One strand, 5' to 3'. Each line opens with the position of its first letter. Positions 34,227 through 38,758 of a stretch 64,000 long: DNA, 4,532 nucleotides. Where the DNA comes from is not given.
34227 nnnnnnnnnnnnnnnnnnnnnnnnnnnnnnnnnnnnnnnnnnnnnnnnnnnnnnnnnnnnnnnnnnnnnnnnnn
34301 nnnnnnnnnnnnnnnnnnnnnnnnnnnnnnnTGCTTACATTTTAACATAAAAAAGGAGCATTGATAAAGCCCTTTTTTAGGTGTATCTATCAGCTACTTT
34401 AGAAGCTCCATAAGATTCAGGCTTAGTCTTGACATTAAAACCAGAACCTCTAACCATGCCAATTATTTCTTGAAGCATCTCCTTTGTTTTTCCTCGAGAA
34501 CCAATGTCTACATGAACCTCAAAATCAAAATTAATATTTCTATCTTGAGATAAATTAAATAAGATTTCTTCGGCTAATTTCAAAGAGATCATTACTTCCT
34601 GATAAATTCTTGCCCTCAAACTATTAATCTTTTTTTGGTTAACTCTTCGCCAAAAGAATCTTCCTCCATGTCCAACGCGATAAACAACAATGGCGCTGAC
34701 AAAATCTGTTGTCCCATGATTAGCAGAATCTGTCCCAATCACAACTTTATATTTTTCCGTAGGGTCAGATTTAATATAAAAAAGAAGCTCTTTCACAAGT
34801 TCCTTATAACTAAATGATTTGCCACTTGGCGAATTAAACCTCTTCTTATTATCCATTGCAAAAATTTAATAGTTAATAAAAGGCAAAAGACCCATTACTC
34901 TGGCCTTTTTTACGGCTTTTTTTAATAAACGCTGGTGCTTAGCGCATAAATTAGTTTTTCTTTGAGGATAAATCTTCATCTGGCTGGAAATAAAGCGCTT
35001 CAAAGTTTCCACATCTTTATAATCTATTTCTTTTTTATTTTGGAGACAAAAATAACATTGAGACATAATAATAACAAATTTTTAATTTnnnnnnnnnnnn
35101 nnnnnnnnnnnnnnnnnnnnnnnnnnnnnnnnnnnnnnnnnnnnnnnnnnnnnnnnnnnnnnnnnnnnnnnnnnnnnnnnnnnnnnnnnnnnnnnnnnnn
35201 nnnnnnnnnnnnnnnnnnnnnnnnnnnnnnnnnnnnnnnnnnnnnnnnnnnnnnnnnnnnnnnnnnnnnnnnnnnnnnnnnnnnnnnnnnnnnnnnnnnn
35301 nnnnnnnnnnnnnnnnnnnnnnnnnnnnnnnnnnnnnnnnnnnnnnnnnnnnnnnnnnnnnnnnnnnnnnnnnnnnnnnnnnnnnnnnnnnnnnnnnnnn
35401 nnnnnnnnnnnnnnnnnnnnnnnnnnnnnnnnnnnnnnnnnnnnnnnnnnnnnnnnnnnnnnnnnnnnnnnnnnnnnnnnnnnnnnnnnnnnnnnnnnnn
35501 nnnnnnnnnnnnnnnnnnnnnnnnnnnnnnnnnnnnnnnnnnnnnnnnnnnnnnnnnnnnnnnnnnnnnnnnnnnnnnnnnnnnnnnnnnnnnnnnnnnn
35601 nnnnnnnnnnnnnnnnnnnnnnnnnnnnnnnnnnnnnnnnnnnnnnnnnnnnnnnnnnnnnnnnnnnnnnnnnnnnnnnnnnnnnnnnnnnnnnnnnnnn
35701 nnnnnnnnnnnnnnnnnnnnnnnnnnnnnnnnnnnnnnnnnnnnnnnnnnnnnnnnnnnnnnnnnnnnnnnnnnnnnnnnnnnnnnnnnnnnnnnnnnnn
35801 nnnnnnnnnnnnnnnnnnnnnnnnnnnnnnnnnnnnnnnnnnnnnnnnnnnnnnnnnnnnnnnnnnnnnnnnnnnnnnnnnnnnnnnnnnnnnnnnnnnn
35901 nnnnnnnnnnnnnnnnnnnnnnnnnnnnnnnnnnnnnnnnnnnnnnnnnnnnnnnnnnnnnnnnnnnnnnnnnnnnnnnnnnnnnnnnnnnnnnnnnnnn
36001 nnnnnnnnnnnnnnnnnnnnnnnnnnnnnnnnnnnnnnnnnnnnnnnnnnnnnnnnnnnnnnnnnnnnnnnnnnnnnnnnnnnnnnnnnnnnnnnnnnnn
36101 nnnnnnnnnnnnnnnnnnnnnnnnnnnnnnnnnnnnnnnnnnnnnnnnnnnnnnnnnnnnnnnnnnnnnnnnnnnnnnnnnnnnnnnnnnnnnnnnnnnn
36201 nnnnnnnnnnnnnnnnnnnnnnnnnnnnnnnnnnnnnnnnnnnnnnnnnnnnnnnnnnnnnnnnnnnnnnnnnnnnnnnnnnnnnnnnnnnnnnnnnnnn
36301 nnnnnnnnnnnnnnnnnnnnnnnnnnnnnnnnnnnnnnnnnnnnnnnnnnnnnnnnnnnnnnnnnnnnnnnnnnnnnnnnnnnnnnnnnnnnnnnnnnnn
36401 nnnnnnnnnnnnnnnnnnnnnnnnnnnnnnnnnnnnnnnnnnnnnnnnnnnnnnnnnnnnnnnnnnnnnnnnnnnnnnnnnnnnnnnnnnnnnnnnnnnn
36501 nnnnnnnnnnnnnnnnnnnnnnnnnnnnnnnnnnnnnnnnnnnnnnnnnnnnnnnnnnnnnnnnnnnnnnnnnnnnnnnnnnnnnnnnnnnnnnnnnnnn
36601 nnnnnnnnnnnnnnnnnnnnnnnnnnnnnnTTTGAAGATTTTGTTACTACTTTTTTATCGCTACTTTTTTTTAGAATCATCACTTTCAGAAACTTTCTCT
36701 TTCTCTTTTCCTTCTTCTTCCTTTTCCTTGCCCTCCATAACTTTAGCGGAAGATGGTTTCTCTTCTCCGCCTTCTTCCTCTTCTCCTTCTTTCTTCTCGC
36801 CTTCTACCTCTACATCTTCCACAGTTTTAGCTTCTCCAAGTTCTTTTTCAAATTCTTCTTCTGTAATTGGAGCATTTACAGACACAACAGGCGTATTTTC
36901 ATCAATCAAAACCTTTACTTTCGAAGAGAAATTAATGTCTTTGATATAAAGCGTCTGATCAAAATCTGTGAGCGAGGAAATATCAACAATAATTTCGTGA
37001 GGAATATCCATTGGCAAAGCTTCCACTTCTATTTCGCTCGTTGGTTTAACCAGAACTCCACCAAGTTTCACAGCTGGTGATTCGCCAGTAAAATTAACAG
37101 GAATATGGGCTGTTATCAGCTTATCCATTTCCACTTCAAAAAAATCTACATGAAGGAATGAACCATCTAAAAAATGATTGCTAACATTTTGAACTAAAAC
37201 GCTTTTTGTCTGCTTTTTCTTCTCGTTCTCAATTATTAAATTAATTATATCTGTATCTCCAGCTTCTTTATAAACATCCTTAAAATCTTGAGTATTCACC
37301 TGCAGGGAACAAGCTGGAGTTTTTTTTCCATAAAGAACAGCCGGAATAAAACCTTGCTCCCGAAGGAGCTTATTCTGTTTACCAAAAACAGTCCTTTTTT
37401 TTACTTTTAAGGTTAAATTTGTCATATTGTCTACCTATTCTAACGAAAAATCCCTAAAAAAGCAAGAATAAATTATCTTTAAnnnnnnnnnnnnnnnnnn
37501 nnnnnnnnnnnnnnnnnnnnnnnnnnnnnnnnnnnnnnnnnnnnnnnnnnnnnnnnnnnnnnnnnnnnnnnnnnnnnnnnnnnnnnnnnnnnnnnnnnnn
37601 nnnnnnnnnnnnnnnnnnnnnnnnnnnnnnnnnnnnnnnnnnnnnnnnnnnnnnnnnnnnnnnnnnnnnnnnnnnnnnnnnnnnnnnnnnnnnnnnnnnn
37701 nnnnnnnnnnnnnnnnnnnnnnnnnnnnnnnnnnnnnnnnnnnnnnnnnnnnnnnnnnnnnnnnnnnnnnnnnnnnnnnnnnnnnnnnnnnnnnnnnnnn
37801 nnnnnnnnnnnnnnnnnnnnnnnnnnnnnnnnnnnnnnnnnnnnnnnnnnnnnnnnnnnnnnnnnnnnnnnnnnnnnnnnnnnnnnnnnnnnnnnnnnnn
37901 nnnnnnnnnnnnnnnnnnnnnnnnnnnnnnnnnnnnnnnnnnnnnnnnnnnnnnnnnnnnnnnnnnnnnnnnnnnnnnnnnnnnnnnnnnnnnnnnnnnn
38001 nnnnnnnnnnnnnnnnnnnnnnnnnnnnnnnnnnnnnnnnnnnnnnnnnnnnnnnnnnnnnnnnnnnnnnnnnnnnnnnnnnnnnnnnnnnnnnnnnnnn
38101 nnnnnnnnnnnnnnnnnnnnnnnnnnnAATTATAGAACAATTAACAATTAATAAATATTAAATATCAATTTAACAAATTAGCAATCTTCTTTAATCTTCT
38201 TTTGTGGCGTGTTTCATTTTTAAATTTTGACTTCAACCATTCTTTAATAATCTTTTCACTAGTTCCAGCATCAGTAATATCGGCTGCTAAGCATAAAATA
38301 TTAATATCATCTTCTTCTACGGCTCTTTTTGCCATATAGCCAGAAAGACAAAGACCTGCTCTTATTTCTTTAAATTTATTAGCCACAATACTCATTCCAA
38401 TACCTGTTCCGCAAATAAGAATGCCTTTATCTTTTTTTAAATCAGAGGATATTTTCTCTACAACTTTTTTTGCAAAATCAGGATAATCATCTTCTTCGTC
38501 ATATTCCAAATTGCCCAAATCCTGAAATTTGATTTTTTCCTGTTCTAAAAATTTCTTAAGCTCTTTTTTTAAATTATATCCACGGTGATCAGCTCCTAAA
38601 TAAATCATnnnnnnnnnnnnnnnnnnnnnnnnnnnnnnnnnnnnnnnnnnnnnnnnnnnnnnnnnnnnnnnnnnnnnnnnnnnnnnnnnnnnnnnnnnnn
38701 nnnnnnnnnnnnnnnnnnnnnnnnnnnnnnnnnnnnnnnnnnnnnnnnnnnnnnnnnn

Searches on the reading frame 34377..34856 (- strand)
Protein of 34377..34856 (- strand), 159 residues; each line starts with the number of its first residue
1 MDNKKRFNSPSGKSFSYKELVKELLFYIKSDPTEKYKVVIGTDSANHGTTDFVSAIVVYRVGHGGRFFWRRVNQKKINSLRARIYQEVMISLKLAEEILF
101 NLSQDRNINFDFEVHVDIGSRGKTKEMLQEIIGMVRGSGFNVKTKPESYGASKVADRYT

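Call 37: search_protein_families(library=pfam, proteins=[window:34377-34856:-], max_evalue=0.00001)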
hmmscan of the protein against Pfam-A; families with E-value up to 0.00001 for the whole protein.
window:34377-34856:- (159 aa): 1 family
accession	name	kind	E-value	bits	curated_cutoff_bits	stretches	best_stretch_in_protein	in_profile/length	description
PF04308.18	RNaseH_like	-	3.8e-50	170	25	1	20-159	2-144/145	Ribonuclease H-like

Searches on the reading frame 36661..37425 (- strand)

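Call 37: search_protein_families(library=pfam, proteins=[window:36661-37425:-], max_evalue=0.00001)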
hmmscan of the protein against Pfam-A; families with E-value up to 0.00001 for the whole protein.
window:36661-37425:- (254 aa): 2 families
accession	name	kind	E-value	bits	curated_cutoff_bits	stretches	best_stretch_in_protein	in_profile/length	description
PF14693.11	Ribosomal_TL5_C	-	1.6e-21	76.9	27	1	104-186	2-83/84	Ribosomal protein TL5, C-terminal domain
PF01386.24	Ribosomal_L25p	-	3.2e-17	63.2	23.6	1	6-95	1-82/82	Ribosomal L25p family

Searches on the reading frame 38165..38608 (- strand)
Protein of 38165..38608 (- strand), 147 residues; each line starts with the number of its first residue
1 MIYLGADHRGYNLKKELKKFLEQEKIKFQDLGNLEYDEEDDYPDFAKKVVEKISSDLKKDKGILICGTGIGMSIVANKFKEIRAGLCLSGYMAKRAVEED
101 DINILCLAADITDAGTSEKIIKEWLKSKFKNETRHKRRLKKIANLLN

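Call 37: search_protein_families(library=pfam, proteins=[window:38165-38608:-], max_evalue=0.00001)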
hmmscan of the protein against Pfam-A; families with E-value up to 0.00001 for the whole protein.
window:38165-38608:- (147 aa): 1 family
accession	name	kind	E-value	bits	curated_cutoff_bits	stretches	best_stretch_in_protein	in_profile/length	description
PF02502.23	LacAB_rpiB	-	1.4e-47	161.5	24.7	1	2-142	1-138/138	Ribose/Galactose Isomerase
